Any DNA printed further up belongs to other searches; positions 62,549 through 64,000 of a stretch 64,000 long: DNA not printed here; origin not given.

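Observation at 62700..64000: Window ends inside the start of a secreted SpvB/TcB-like protein with FG-GAP motif, likely another very large toxin-complex/Rhs-type gene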

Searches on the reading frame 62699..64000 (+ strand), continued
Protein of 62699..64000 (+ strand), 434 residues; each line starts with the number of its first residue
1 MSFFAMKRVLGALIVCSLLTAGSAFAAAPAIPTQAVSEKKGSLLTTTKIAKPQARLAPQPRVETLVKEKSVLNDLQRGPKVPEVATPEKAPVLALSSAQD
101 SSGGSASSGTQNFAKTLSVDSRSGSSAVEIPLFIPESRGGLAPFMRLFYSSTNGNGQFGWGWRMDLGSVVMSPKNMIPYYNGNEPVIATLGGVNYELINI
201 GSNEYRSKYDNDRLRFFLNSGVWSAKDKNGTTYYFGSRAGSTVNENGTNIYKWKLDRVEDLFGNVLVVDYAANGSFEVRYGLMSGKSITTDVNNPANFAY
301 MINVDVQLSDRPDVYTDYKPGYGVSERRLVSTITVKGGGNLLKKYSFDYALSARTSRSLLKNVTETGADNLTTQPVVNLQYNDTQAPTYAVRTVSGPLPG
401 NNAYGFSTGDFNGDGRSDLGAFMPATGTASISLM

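Call 36: list_cluster_members(proteins=[P0164, P0170, P0179, P0002, P0001, P0168])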
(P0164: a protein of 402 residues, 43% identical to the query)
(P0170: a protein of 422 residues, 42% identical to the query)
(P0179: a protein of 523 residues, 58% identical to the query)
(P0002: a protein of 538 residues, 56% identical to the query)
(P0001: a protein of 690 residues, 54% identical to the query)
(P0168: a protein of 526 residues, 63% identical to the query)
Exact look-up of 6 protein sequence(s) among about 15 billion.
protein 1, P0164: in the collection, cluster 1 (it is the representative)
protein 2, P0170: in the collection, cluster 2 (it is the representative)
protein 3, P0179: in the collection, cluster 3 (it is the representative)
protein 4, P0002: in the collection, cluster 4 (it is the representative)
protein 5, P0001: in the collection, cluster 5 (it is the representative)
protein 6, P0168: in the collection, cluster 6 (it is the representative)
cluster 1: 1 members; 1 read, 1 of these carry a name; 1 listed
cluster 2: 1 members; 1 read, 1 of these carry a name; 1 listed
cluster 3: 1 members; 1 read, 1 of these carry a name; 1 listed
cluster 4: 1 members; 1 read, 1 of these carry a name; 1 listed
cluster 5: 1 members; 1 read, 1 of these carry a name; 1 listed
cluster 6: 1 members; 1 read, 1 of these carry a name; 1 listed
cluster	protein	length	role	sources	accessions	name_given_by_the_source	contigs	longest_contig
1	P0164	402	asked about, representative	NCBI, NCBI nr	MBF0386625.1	MAG: hypothetical protein HQL20_02080 [Candidatus Omnitrophica bacterium] | hypothetical protein [Candidatus Omnitrophota bacterium]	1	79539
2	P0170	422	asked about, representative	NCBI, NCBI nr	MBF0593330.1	MAG: hypothetical protein HQL22_00010 [Candidatus Omnitrophica bacterium] | hypothetical protein [Candidatus Omnitrophota bacterium]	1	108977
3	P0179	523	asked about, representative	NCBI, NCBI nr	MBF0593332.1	MAG: RHS repeat-associated core domain-containing protein [Candidatus Omnitrophica ... | RHS repeat-associated core domain-containing protein [Candidatus Omnitrophota bacterium]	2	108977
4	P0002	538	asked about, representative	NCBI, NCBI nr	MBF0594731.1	MAG: VCBS repeat-containing protein, partial [Candidatus Omnitrophica bacterium] | VCBS repeat-containing protein [Candidatus Omnitrophota bacterium]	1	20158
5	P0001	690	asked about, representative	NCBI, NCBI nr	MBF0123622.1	MAG: VCBS repeat-containing protein, partial [Candidatus Omnitrophica bacterium] | VCBS repeat-containing protein [Candidatus Omnitrophota bacterium]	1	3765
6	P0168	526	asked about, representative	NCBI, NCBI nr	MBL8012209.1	MAG: hypothetical protein JNN05_00030 [Candidatus Omnitrophica bacterium] | hypothetical protein [Candidatus Omnitrophota bacterium]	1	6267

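Call 55: predict_structure(alignment_id=A3)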
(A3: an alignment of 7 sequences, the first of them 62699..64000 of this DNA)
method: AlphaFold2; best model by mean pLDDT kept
length: 434 residues; sequences in the alignment: 7
mean_pLDDT: 57.7   pTM: 0.53
mean pLDDT of the five models: 57.7, 56.0, 55.5, 51.8, 42.6
residues with pLDDT >= 90: 18; 70-90: 138; 50-70: 98; < 50: 180
segments of 3 or more residues with pLDDT < 50: 1-112, 122-127, 152-163, 173-183, 316-325, 386-408, 413-417
pLDDT, mean of each block of 10 residues (from residue 1): 36 38 36 32 30 35 30 30 32 30 29 58 49 61 53 37 56 42 63 74 76 79 85 83 62 81 82 80 81 86 79 47 55 89 88 69 89 83 51 36 42 50 56 55
secondary structure, 60 per line:
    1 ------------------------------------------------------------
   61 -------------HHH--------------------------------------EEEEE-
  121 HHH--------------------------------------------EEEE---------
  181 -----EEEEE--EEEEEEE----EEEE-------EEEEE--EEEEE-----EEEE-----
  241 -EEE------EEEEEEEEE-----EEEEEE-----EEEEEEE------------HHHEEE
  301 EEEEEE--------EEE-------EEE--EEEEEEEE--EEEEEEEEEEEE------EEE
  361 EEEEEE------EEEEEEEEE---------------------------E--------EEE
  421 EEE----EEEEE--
elements in order: E115-119 E168-171 E186-190 E193-199 E204-207 E215-219 E222-226 E232-235 E242-244 E251-259 E265-270 E276-282 E298-306 E315-317 E325-327 E330-337 E340-351 E358-366 E373-381 E418-423 E428-432

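Call 57: fold_search(model_id=the predicted structure, library=pdb)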
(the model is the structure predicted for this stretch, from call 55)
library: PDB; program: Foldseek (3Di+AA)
matches with E <= 10: 449; with E <= 0.001: 14
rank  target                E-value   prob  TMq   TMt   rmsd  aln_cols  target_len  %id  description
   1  4igl_C                4.2e-10  1.00  0.40  0.14   7.0       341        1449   20  Structure of the RHS-repeat containing BC component of the secreted ABC toxin complex from Yersinia entomophaga (released 2013-08-07)
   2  5kis_A                4.6e-09  1.00  0.40  0.14   7.3       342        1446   20  YenB/RHS2 complex (released 2017-08-09)
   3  6l7i_F                1.1e-08  1.00  0.39  0.14   7.5       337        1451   18  Signal substraction of TcdB1-TccC2 and part of TcdA1 (released 2021-03-31)
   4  6sup                  2.6e-08  1.00  0.41  0.10   7.5       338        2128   17  Crystal Structure of TcdB2-TccC3-Cdc42 (released 2019-12-04)
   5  6p0x_A                6.2e-08  1.00  0.39  0.51   6.8       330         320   17  Structure of the N-terminal domain of effector protein SpvB from Salmonella typhimurium strain LT2 (released 2019-06-19)
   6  6h6e_F                2.4e-07  1.00  0.41  0.10   7.0       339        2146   18  PTC3 holotoxin complex from Photorhabdus luminecens in prepore state (TcdA1, TcdB2, TccC3) (released 2018-10-03)
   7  6sue_F                3.5e-07  1.00  0.40  0.09   7.5       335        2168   18  Structure of Photorhabdus luminescens Tc holotoxin pore, Mutation TccC3-D651A (released 2019-11-06)
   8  4o9x                  5.8e-07  1.00  0.39  0.10   7.6       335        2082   17  Crystal Structure of TcdB2-TccC3 (released 2014-02-26)
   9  6suf_F                6.1e-07  1.00  0.39  0.09   9.0       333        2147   16  Structure of Photorhabdus luminescens Tc holotoxin pore (released 2019-11-06)
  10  6h6g                  7.2e-07  1.00  0.40  0.10   7.4       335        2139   17  Crystal Structure of TcdB2-TccC3 without hypervariable C-terminal region (released 2018-10-03)
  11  7pq5                  1.3e-04  0.99  0.22  0.10  20.2       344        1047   11  Photorhabdus laumondii T6SS-associated Rhs protein carrying the Tre23 toxin domain (released 2021-12-01)
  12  4ghb_A                6.8e-04  0.97  0.21  0.30  13.3       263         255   11  Crystal structure of a porin-like protein (BACUNI_01323) from Bacteroides uniformis ATCC 8492 at 2.32 A resolution (released 2012-08-29)
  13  4ghb_B                7.6e-04  0.96  0.20  0.29  14.0       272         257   11  Crystal structure of a porin-like protein (BACUNI_01323) from Bacteroides uniformis ATCC 8492 at 2.32 A resolution (released 2012-08-29)
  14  7q97_A                8.9e-04  0.99  0.21  0.10  13.1       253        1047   14  Structure of the bacterial type VI secretion system effector RhsA. (released 2021-12-22)
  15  8qja_D                1.3e-03  1.00  0.27  0.13   9.0       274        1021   14  T6SS-linked Rhs repeat protein - Advenella mimigardefordensis VgrG-Rhs core (released 2024-09-25)
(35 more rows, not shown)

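Call 68: search_protein_families(library=ncbifam, proteins=[P0007, P0010, P0011], max_evalue=0.001)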
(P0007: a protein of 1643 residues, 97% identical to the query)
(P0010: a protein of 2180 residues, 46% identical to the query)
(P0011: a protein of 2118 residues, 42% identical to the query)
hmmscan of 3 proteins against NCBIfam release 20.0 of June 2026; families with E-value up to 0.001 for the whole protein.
P0007 (1643 aa): 3 families
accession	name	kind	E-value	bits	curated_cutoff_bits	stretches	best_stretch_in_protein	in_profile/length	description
TIGR01643.1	YD_repeat_2x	repeat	1.7e-24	85.3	15.8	1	1235-1276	1-42/42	YD repeat-containing protein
NF011780.0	PRK15244.1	equivalog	1.5e-06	27.1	1133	1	114-194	24-103/591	SPI-2 type III secretion system effector NAD(+)--protein-arginine ADP-ribosyltransferase SpvB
NF047539.1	XAC2610_fam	domain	0.00014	22.2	35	0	669-690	2-23/89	XAC2610-related protein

P0010 (2180 aa): 4 families
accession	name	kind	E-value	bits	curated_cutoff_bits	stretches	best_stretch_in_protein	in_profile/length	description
TIGR01643.1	YD_repeat_2x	repeat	7.6e-31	105.4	15.8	2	1352-1386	1-35/42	YD repeat-containing protein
NF041261.1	RHS_core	equivalog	1.9e-28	98.9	2000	3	1348-1520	578-738/1261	RHS element core protein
TIGR03696.1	Rhs_assc_core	domain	3.2e-23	82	32.5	1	1798-1882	1-76/76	RHS repeat-associated core domain-containing protein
NF011780.0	PRK15244.1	equivalog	2.4e-07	29.8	1133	1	110-176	32-97/591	SPI-2 type III secretion system effector NAD(+)--protein-arginine ADP-ribosyltransferase SpvB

P0011 (2118 aa): 5 families
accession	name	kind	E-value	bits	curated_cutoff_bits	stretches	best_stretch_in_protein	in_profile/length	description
TIGR01643.1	YD_repeat_2x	repeat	4e-26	90.4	15.8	1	1357-1397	1-41/42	YD repeat-containing protein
TIGR03696.1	Rhs_assc_core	domain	3.3e-23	82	32.5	1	1799-1883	1-76/76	RHS repeat-associated core domain-containing protein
NF041261.1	RHS_core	equivalog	2.7e-16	58.6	2000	2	1204-1428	484-714/1261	RHS element core protein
NF011780.0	PRK15244.1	equivalog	5.5e-11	41.7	1133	1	104-174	29-97/591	SPI-2 type III secretion system effector NAD(+)--protein-arginine ADP-ribosyltransferase SpvB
NF047539.1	XAC2610_fam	domain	6.1e-08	33.1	35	0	631-651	2-22/89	XAC2610-related protein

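Call 70: search_dna_similar(query=window:62699-64000:+, collection=plasmids, mode=protein, max_rows=15, max_evalue=0.001)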
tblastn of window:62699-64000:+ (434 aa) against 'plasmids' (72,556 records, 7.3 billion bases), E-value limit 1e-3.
Records with a match: 121; places in all: 135; records where one place covers at least 80% of the query: 0.
Best place of each record, by identity: <60% 121.
By first word of the organism name: Leptospira 85; Vibrio 16; Mycetohabitans 3; Janthinobacterium 2; Streptomyces 2; Sinorhizobium 2; Parabacteroides 1; Glaciecola 1; Salinirubellus 1; Shewanella 1; and 7 more.
By predicted mobility (MOB-suite, as given by PLSDB): non-mobilizable 110; conjugative 11.
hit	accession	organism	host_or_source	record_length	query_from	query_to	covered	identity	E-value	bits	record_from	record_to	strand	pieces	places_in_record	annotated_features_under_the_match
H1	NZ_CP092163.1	Leptospira interrogans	Homo sapiens,blood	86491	124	427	70%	29.3%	1e-17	93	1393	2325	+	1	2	none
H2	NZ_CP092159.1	Leptospira interrogans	Homo sapiens,blood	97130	124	427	70%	29.3%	2e-17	92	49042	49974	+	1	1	none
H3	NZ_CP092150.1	Leptospira interrogans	Homo sapiens,blood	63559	124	427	70%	29.0%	3e-17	92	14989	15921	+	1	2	none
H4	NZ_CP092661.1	Leptospira kirschneri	Homo sapiens,blood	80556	124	427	70%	29.0%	1e-16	90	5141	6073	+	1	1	none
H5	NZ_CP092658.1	Leptospira kirschneri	Homo sapiens,blood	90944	124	427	70%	29.0%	1e-16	90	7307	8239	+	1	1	SpvB/TcaC N-terminal domain-containing protein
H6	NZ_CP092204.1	Leptospira weilii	Homo sapiens,blood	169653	121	427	71%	28.4%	8e-18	94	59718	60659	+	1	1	SpvB/TcaC N-terminal domain-containing protein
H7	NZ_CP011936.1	Leptospira interrogans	Mus musculus,kidney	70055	124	427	70%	28.7%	2e-16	90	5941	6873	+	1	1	none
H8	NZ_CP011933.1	Leptospira interrogans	Mus musculus,kidney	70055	124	427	70%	28.7%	2e-16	90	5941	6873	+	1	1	none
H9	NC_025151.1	Leptospira interrogans serovar Lai str. 56601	-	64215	124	427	70%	28.7%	2e-16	89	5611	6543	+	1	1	SpvB/TcaC N-terminal domain-containing protein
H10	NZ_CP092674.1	Leptospira interrogans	Homo sapiens,blood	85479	124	427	70%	28.7%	3e-16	89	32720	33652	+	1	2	SpvB/TcaC N-terminal domain-containing protein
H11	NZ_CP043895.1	Leptospira interrogans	Homo sapiens,cell culture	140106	124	427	70%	28.7%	3e-16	89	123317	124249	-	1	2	none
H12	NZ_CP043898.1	Leptospira interrogans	Homo sapiens,cell culture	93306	124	427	70%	28.7%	4e-16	89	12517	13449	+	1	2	none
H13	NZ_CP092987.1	Leptospira interrogans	Homo sapiens,blood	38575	124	427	70%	28.7%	4e-16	88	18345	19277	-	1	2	none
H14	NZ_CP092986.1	Leptospira interrogans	Homo sapiens,blood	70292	124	427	70%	28.7%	4e-16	88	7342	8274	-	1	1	none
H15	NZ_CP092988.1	Leptospira interrogans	Homo sapiens,blood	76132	124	427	70%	28.7%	4e-16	88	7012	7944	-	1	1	none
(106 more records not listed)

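Call 71: get_annotated_region(hit=H9, flank=9000)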
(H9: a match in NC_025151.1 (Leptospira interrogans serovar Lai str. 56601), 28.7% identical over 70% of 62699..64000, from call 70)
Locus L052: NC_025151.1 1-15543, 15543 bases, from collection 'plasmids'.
description: Leptospira interrogans serovar Lai str. 56601 plasmid Laicp, complete sequence
organism: Leptospira interrogans serovar Lai str. 56601 (NCBI taxid 189518)
taxonomy: Bacteria; Spirochaetota; Spirochaetia; Leptospirales; Leptospiraceae; Leptospira; Leptospira interrogans; Leptospira interrogans serovar Lai str. 56601
host: -; source: -; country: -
typing (MOB-suite, as given by PLSDB): non-mobilizable; replicon rep_cluster_216
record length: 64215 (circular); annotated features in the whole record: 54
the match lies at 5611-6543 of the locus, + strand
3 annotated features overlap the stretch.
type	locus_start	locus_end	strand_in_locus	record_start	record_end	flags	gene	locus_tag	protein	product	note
CDS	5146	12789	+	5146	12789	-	-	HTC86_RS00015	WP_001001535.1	SpvB/TcaC N-terminal domain-containing protein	-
CDS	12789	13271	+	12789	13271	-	-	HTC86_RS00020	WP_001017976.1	hypothetical protein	-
CDS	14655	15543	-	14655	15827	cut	-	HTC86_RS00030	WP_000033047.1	helix-turn-helix domain-containing protein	-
